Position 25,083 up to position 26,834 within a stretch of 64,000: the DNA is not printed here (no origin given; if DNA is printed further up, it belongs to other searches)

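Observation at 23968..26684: The same ~85-aa C-terminal domain is appended to two unrelated enzymes of the cluster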

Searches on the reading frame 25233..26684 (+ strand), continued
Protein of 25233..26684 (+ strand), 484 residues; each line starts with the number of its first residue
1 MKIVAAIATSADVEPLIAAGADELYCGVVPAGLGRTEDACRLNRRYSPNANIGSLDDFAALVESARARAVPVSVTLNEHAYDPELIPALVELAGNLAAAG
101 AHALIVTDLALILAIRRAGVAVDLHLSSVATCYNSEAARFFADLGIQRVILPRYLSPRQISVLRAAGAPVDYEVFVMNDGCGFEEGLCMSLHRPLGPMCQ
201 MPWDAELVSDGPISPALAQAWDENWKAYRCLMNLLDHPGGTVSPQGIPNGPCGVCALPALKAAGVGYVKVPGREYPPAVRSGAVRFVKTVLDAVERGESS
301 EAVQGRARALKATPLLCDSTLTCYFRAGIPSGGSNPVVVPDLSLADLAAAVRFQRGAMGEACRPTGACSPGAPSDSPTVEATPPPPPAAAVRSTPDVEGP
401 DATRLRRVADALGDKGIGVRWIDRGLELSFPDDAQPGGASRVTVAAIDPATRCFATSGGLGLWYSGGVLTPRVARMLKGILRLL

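Call 80: search_protein_families(library=ncbifam, proteins=[L010:2254-3828:+, L010:3840-5270:+, L010:5267-5587:+, L010:5616-6740:+, L010:6741-8411:+, L010:8408-9133:+, L010:9130-10035:+, L010:10001-11020:+, L011:2288-3550:-], max_evalue=0.00001)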
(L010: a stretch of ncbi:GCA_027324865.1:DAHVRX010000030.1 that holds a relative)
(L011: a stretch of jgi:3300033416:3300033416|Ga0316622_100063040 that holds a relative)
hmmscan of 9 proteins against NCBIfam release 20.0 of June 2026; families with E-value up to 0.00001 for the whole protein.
L010:2254-3828:+ (524 aa): 1 family
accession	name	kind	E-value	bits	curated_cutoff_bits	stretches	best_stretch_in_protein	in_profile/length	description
TIGR03908.1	QH_alpha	equivalog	9.7e-178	591.8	274.35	1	29-523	4-510/510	quinohemoprotein amine dehydrogenase subunit alpha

L010:3840-5270:+ (476 aa): 53 families (the best 25 are shown)
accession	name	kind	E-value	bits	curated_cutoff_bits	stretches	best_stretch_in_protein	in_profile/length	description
TIGR03906.1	quino_hemo_SAM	equivalog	9.7e-185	614.7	453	1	9-473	2-466/467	quinohemoprotein amine dehydrogenase maturation protein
TIGR04064.1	rSAM_nif11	equivalog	2.1e-71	241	518.7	1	69-467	48-446/459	nif11-like peptide radical SAM maturase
NF047865.1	rSAM_PapB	equivalog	1.3e-68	231.6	340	1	100-435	2-330/330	PapB family radical SAM/SPASM ranthipeptide maturase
TIGR03974.1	rSAM_six_Cys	equivalog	1.1e-65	222.3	425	1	14-455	5-450/451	thioether cross-link-forming SCIFF peptide maturase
NF040492.1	not_ScfB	exception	1.4e-50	172.5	855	1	102-453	96-447/450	ScfB-related radical SAM/SPASM orphan maturase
TIGR04068.1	rSAM_ocin_clost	equivalog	1.1e-44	153.2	500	1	100-252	83-236/462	Cys-rich peptide radical SAM maturase CcpM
TIGR03978.1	rSAM_paired_1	equivalog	7.6e-32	110.7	370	1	104-265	86-244/466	His-Xaa-Ser system radical SAM maturase HxsB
NF035951.1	rSAM_RumMC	equivalog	1.5e-31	109.7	720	2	99-252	110-263/510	RumMC family radical SAM sactipeptide maturase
NF041298.1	rSAM_mat_DynA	equivalog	2.1e-29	102.7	450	1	104-444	4-343/356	dynobactin maturation radical SAM/SPASM protein DynA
TIGR03942.1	sulfatase_rSAM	equivalog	8.1e-29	100.8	349.45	1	105-443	5-346/363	anaerobic sulfatase maturase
NF038170.1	lachnocin_rSAM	equivalog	1.4e-27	96.7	550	1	101-251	76-226/440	lachnocin radical SAM maturase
NF041707.1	rSAM_YhhB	equivalog_domain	1.4e-27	96.6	445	1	100-252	1-156/369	cyclophane-forming radical SAM/SPASM peptide maturase YhhB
TIGR04163.1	rSAM_cobopep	equivalog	1.9e-26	92.8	375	1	101-445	64-410/428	peptide-modifying radical SAM enzyme CbpB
TIGR04280.1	geopep_mat_rSAM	hypoth_equivalog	3e-25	89.1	400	1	103-249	86-231/428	geopeptide radical SAM maturase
TIGR04148.1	GG_samocin_CFB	equivalog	1e-24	87.5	300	1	100-252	16-174/411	radical SAM peptide maturase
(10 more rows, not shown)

L010:5267-5587:+ (106 aa): 1 family
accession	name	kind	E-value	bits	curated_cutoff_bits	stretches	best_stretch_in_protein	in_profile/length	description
NF037958.1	QH_gamma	equivalog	3.6e-52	174.6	50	1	1-104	1-104/104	quinohemoprotein amine dehydrogenase subunit gamma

L010:5616-6740:+ (374 aa): 1 family
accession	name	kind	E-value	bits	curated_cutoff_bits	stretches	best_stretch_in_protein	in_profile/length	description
TIGR03907.1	QH_beta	equivalog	5.5e-118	393.9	223.2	1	28-373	1-338/338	quinohemoprotein amine dehydrogenase subunit beta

L010:6741-8411:+ (556 aa): 184 families (the best 25 are shown)
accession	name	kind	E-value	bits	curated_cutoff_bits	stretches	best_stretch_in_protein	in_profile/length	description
TIGR02204.1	MsbA_rel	hypoth_equivalog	4e-105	352.7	780.4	1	9-541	6-546/576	ABC transporter, permease/ATP-binding protein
NF052233.1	CphA_assoc_ABC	equivalog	2.8e-100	336.8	880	1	12-542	175-715/766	cyanophycin metabolism-associated ABC transporter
TIGR01846.1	type_I_sec_HlyB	subfamily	5.6e-94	315.8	725.55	1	11-543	129-665/694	type I secretion system permease/ATPase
TIGR02203.1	MsbA_lipidA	equivalog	3.3e-92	309.8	602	1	12-542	5-541/572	lipid A export permease/ATP-binding protein MsbA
TIGR00958.1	3a01208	subfamily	5.9e-80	269.4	874.6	1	70-542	210-686/711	antigen peptide transporter 2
NF010178.0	PRK13657.1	equivalog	9.2e-80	268.7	733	1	19-542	17-542/588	glucan ABC transporter ATP-binding protein/ permease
TIGR03375.1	type_I_sec_LssB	subfamily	9.7e-78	262.1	693.1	1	115-540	242-672/696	type I secretion system permease/ATPase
TIGR03797.1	NHLM_micro_ABC2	equivalog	1.3e-77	261.9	709.4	1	17-542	132-657/686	NHLP bacteriocin export ABC transporter permease/ATPase subunit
TIGR03796.1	NHLM_micro_ABC1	equivalog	3.5e-75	253.6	853.3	1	15-542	148-684/710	NHLP family bacteriocin export ABC transporter peptidase/permease/ATPase subunit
NF045513.1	HepA_fam_ABC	equivalog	2.9e-73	247.3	725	1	87-541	121-580/610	heterocyst formation ABC transporter subunit HepA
NF008381.0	PRK11176.1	equivalog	2.2e-71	241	867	1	22-543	31-552/582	lipid A ABC transporter ATP-binding protein/permease MsbA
TIGR02868.1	CydC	equivalog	4.5e-67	226.9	329.05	1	10-529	2-529/530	thiol reductant ABC exporter subunit CydC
NF008055.0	PRK10789.1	equivalog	1.8e-64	218.2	845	1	33-545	28-546/590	SmdA family multidrug ABC transporter permease/ATP-binding protein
TIGR01192.1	chvA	subfamily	2.1e-63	214.9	585.4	1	19-542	17-542/585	glucan export ABC transporter ATP-binding protein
TIGR01193.1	bacteriocin_ABC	subfamily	1.8e-62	211.9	523.85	1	8-543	143-682/708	peptide cleavage/export ABC transporter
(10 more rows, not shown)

L010:8408-9133:+ (241 aa): 2 families
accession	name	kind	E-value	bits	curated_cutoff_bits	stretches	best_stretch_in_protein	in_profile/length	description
NF049966.1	QH_SP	equivalog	2.7e-64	216.5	165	1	5-226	3-218/219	subtilisin-like serine protease QhpE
TIGR03921.1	T7SS_mycosin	equivalog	1.3e-09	37.7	278.75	1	39-221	46-265/353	type VII secretion-associated serine protease mycosin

L010:9130-10035:+ (301 aa): 0 families

L010:10001-11020:+ (339 aa): 2 families
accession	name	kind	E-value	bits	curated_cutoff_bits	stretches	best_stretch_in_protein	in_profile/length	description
NF047963.1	quinone_UbiU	equivalog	1.5e-20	73.6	440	1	1-187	1-177/331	ubiquinone anaerobic biosynthesis protein UbiU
NF011996.0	PRK15452.1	equivalog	1.4e-11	43.9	534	1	48-186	41-178/449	prephenate-dependent tRNA uridine(34) hydroxylase TrhP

L011:2288-3550:- (420 aa): 10 families
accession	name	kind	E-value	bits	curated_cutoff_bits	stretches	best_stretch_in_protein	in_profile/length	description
NF045646.2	rSAM_Se_TrsS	equivalog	4.3e-15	55.2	490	1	5-100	142-238/441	radical SAM (seleno)protein TrsS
NF038332.1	rSAM_rare_HxsC4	exception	6.3e-12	45.3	500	1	4-153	69-217/335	radical SAM protein HxsC4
NF045702.1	rSAM_GDGT_ether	equivalog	2.4e-09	36.4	450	1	5-91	145-230/486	tetraether lipid synthase Tes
TIGR02109.1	PQQ_syn_pqqE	equivalog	2.7e-08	33.2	381.35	1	4-108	62-164/358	pyrroloquinoline quinone biosynthesis protein PqqE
TIGR02668.1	moaA_archaeal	equivalog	3.8e-07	29.4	325.25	1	5-95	66-154/303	GTP 3',8-cyclase MoaA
TIGR04347.1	pseudo_SAM_Halo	equivalog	1.5e-06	27.7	525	1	5-91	94-177/390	TIGR04347 family pseudo-SAM/SPASM protein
TIGR04546.1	rSAM_ahbC_deAc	equivalog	2.2e-06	26.7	650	1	4-94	94-181/390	12,18-didecarboxysiroheme deacetylase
NF001199.0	PRK00164.2-1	equivalog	2.8e-06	26.7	231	1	5-90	68-150/308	GTP 3',8-cyclase MoaA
TIGR04545.1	rSAM_ahbD_hemeb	equivalog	4.7e-06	26.3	500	1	5-109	56-158/339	heme b synthase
TIGR04051.1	rSAM_NirJ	equivalog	7.7e-06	25.1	515.45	1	4-106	57-156/354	heme d1 biosynthesis radical SAM protein NirJ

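Call 86: find_related_loci(query=A4, collection=metagenome_contigs, flank=10000)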
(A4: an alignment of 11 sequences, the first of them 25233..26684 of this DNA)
Query A4 (484 aa) in metagenome_contigs; peptide patterns used: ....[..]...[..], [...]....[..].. (x = any residue, [..] = any of these).
338 stretches matched a pattern; 198 encode a relative of the query (tblastn E <= 1e-3); the best 80 are kept; 80 distinct loci.
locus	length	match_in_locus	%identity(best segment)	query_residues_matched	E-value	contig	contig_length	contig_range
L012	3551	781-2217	60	1-484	1e-178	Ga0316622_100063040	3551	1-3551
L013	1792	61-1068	44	1-336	6e-85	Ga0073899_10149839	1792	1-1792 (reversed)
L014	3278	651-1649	41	1-326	3e-66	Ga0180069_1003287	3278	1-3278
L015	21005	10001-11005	39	1-332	3e-64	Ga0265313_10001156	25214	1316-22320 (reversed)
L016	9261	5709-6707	38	1-326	5e-62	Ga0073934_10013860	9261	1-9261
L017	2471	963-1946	39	1-325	8e-63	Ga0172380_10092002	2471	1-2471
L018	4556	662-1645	38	1-325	9e-61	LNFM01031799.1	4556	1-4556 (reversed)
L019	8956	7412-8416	38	1-332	1e-60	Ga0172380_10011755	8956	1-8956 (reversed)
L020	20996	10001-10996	40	1-331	3e-60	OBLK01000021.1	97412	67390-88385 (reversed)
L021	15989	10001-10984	38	1-325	2e-59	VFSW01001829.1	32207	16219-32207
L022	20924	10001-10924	38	1-325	5e-59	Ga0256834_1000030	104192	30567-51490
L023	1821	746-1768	37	1-338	4e-61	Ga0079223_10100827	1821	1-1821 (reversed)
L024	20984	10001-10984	38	1-325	6e-59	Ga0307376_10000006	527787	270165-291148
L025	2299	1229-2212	36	1-325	2e-59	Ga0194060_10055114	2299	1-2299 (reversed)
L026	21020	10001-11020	34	1-335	4e-58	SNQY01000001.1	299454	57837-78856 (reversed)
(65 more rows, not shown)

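Call 91: search_protein_families(library=pfam, proteins=[L015:166-1113:-, L015:11014-13542:+, L015:13572-14756:-, L015:14759-16153:-, L015:16904-18526:-, L024:23-1054:+, L024:1079-2218:+, L024:12928-14850:+, L024:14909-16111:-, L024:11747-12619:+], max_evalue=0.00001)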
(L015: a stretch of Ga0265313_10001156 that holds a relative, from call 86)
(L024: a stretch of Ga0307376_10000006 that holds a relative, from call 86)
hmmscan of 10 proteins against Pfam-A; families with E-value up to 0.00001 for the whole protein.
L015:166-1113:- (315 aa): 0 families

L015:11014-13542:+ (842 aa): 5 families
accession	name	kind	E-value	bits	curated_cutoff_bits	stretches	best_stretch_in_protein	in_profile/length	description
PF08495.15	FIST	-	3.1e-35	122.2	23.2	1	32-228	2-188/189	FIST N domain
PF02518.31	HATPase_c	-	1.4e-25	90.4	26.4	1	591-700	2-110/111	Histidine kinase-, DNA gyrase B-, and HSP90-like ATPase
PF00512.31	HisKA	-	1.5e-11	44.6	26.9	1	481-546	1-66/66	His Kinase A (phospho-acceptor) domain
PF10442.14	FIST_C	-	5.7e-11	43.1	28.5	1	231-361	1-130/131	FIST C domain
PF00072.30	Response_reg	-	7.7e-08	32.9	30.2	1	726-835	1-110/111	Response regulator receiver domain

L015:13572-14756:- (394 aa): 1 family
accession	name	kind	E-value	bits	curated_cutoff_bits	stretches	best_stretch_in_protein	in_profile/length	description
PF01053.26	Cys_Met_Meta_PP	-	6.8e-144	479.5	27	1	13-390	2-380/381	Cys/Met metabolism PLP-dependent enzyme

L015:14759-16153:- (464 aa): 2 families
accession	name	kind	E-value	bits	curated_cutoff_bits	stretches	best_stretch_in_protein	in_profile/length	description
PF00291.31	PALP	-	7.4e-73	245.9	35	1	18-310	3-295/295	Pyridoxal-phosphate dependent enzyme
PF00571.33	CBS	-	1.3e-13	51.5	24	1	352-397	9-55/57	CBS domain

L015:16904-18526:- (540 aa): 2 families
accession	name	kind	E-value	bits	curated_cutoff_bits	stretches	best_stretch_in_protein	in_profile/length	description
PF00501.34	AMP-binding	-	1.1e-82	278.4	29.9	1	22-395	2-384/384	AMP-binding enzyme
PF13193.12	AMP-binding_C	-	2.6e-20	73.6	24.5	1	445-522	1-76/76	AMP-binding enzyme C-terminal domain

L024:23-1054:+ (343 aa): 1 family
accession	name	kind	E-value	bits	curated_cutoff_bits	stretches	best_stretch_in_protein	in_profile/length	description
PF00202.27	Aminotran_3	-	1.9e-78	264.4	30.5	1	1-335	88-402/403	Aminotransferase class-III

L024:1079-2218:+ (379 aa): 4 families
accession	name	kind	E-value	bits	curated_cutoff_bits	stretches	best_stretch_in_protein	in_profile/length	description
PF01262.27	AlaDh_PNT_C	-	3.6e-85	285.2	23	1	149-360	1-213/214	Alanine dehydrogenase/PNT, C-terminal domain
PF05222.21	AlaDh_PNT_N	-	7.4e-52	175.6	30.4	1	12-145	1-136/136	Alanine dehydrogenase/PNT, N-terminal domain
PF02826.25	2-Hacid_dh_C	-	7.6e-07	29.1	25.1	1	178-276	38-127/178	D-isomer specific 2-hydroxyacid dehydrogenase, NAD binding domain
PF07992.20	Pyr_redox_2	-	8.6e-06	25.8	26.1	0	175-235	141-200/291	Pyridine nucleotide-disulphide oxidoreductase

L024:12928-14850:+ (640 aa): 4 families
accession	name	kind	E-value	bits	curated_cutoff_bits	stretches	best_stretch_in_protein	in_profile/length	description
PF02421.24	FeoB_N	-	4.1e-54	182.8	27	1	18-174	3-153/156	Ferrous iron transport protein B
PF07670.19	Gate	-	5.4e-37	126.8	29.6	2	306-402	1-104/104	Nucleoside recognition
PF01926.29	MMR_HSR1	-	1.9e-16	60.6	21.9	1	19-134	3-112/113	50S ribosome-binding GTPase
PF07664.17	FeoB_C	-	6.7e-14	51.8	26.6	1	419-472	1-54/54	Ferrous iron transport protein B C terminus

L024:14909-16111:- (400 aa): 1 family
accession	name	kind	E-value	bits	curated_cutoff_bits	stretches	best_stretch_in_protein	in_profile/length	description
PF00909.26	Ammonium_transp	-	4.3e-88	296.2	23.2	1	12-389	2-395/399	Ammonium Transporter Family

L024:11747-12619:+ (290 aa): 0 families
